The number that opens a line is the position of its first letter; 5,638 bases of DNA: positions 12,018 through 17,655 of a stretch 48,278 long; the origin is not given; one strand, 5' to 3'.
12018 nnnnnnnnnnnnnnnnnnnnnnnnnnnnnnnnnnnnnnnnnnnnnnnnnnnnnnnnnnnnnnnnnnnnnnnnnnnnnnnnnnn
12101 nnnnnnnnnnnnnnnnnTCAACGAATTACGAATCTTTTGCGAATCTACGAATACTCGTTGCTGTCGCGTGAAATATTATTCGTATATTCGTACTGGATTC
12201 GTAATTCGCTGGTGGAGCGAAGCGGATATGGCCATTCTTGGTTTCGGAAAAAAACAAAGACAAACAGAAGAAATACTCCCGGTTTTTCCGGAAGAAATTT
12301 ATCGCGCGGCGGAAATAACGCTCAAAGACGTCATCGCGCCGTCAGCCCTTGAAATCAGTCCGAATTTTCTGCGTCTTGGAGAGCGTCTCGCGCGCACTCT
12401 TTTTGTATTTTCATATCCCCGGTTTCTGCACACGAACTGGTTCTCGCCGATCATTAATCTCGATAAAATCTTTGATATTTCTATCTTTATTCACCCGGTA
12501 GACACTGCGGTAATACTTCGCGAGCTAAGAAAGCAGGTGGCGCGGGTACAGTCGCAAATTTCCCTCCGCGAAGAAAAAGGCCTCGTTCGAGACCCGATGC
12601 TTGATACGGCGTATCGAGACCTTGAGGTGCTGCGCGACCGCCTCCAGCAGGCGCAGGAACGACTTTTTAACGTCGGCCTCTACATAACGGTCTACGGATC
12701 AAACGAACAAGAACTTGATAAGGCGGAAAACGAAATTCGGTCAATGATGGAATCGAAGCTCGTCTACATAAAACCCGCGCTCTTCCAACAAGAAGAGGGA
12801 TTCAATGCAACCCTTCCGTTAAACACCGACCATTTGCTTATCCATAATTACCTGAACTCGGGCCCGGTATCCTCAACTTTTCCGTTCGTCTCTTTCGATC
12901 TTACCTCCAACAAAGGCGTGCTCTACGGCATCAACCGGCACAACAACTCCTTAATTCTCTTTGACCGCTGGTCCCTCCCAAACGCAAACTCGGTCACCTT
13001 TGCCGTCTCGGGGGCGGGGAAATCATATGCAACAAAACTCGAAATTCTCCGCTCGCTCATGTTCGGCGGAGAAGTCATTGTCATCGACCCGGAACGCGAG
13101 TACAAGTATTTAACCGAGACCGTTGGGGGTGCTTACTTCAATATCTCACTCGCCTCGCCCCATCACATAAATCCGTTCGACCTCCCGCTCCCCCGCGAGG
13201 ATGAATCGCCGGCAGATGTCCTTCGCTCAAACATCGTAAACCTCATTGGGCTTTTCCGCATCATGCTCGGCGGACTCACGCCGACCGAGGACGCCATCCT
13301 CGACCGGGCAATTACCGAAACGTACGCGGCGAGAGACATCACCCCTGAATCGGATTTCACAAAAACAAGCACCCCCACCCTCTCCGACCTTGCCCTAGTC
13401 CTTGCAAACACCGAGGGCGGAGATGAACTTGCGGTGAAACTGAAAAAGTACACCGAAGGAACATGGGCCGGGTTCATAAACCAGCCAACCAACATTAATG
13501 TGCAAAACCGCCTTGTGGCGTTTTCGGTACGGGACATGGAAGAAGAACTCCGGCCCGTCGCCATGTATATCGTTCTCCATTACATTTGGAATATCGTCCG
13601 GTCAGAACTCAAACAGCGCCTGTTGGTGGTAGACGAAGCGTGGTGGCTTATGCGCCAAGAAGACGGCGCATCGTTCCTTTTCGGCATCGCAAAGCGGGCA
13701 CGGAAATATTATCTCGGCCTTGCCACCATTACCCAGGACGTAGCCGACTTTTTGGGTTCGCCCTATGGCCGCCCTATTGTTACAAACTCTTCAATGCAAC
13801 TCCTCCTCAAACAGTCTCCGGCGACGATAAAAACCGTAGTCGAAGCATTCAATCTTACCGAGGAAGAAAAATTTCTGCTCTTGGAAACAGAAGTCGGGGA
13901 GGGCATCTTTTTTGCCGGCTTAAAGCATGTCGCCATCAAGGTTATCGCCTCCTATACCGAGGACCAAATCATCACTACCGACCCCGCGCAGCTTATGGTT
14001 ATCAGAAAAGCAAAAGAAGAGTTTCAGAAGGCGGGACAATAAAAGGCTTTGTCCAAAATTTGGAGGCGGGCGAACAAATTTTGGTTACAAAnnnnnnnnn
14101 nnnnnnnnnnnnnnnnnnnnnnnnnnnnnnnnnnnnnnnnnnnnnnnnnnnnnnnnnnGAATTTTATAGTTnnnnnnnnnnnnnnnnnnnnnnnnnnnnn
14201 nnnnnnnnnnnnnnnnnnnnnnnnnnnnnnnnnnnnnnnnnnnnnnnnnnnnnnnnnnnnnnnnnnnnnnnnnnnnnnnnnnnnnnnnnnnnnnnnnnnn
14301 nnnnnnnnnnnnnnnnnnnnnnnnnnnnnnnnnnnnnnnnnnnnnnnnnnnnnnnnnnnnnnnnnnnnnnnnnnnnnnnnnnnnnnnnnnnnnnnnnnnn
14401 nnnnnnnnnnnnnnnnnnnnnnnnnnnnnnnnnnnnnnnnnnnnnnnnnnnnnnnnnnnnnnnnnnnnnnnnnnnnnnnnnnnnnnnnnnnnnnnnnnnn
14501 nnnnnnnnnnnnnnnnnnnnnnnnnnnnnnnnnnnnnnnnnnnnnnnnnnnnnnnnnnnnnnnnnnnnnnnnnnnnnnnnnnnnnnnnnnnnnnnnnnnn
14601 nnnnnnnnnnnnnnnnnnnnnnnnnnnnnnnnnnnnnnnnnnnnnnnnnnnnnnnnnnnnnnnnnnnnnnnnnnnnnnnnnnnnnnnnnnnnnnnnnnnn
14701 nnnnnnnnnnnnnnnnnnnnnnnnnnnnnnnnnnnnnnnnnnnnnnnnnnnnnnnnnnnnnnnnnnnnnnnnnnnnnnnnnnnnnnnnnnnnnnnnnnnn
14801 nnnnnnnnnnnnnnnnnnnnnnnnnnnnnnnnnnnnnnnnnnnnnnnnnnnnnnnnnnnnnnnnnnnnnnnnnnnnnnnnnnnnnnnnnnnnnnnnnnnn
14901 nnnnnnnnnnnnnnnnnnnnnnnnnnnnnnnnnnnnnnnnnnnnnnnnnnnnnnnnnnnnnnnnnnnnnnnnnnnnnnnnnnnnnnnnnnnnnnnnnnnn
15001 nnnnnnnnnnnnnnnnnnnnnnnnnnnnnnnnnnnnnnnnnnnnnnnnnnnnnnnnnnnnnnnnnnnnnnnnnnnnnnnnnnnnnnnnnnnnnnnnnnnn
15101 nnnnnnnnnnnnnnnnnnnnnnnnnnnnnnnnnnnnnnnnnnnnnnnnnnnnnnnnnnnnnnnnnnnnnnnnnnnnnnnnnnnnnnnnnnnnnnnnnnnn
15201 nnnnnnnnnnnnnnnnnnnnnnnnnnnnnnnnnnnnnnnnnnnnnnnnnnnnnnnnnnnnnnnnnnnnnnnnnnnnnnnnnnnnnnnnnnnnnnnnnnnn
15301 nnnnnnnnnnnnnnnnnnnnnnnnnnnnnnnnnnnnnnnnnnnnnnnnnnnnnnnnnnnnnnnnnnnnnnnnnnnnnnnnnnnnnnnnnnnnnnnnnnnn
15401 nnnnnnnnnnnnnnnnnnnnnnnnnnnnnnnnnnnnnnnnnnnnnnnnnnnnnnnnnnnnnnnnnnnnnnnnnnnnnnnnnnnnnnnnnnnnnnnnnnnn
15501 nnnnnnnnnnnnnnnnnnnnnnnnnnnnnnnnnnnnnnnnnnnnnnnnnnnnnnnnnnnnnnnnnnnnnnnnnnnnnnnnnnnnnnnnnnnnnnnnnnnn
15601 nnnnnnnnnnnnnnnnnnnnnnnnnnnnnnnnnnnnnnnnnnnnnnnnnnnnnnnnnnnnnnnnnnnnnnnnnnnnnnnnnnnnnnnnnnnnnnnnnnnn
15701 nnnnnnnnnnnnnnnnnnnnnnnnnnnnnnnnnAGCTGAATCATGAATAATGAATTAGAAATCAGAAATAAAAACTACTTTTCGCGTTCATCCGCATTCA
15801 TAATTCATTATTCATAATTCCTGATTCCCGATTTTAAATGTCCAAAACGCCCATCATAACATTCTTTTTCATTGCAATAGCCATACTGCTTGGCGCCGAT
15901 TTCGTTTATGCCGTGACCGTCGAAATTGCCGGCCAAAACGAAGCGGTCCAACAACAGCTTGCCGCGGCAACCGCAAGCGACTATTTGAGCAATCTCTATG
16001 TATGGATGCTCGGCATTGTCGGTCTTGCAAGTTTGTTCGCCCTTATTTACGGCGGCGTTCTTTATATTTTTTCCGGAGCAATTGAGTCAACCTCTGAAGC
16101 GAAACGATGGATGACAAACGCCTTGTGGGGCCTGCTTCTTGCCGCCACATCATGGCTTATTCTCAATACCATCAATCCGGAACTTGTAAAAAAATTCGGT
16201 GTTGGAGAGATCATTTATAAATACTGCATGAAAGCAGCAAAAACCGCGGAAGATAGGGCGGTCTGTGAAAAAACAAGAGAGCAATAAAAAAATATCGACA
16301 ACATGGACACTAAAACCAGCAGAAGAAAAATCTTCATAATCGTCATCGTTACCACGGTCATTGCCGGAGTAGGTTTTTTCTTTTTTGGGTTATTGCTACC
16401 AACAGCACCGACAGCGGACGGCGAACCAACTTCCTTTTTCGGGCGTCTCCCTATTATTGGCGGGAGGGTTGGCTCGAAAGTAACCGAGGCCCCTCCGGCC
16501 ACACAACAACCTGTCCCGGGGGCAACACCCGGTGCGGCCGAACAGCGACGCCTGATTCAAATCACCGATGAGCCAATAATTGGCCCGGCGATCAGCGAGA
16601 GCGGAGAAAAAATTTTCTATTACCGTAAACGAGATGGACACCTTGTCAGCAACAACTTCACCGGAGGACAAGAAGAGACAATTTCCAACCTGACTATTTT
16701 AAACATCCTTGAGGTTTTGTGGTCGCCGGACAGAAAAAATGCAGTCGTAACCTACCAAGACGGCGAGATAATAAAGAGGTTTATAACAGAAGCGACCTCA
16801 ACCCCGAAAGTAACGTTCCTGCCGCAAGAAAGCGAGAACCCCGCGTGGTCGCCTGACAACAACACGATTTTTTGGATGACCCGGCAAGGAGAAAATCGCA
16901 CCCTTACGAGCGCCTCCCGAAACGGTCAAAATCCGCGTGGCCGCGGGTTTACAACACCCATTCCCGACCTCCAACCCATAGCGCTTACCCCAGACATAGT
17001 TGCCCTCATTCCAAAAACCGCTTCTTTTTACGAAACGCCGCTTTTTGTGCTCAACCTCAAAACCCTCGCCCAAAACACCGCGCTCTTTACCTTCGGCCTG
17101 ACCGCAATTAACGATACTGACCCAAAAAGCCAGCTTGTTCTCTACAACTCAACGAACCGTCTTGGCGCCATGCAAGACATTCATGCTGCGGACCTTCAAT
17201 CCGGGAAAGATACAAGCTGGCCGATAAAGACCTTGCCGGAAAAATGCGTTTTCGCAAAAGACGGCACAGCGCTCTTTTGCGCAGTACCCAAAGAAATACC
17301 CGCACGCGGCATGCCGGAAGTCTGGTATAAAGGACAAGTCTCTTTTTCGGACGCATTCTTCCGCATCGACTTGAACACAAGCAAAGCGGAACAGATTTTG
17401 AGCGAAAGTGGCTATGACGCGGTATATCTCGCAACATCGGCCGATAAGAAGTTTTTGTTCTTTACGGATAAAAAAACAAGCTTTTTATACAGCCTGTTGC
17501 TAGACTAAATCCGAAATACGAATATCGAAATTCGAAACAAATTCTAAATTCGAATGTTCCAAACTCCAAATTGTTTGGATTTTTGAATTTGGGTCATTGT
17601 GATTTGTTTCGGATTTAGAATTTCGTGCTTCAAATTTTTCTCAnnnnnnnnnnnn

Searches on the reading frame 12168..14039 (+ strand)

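Call 41: search_protein_families(library=pfam, proteins=[window:12168-14039:+], max_evalue=0.001)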
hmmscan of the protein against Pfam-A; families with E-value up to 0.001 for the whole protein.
window:12168-14039:+ (624 aa): 4 families
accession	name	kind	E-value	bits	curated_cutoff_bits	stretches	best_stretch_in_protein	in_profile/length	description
PF19044.6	P-loop_TraG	-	4.6e-22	78.7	25.8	1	271-573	28-344/413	TraG P-loop domain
PF12846.13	AAA_10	-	2.1e-09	37.4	27.5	0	278-319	27-68/362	AAA-like domain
PF01935.23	DUF87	-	6e-06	26.9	23.2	1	278-339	29-92/220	Helicase HerA, central domain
PF11130.14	TraC_F_IV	-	0.00022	20.8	28.1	1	143-219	299-374/375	TraC protein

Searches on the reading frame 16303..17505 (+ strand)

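Call 41: search_protein_families(library=pfam, proteins=[window:16303-17505:+], max_evalue=0.001)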
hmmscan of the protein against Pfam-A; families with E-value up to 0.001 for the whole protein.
window:16303-17505:+ (401 aa): 1 family
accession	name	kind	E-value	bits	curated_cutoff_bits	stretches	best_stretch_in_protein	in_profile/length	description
PF07676.18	PD40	-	2.2e-07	31.1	20.9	0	168-196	2-30/38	WD40-like Beta Propeller Repeat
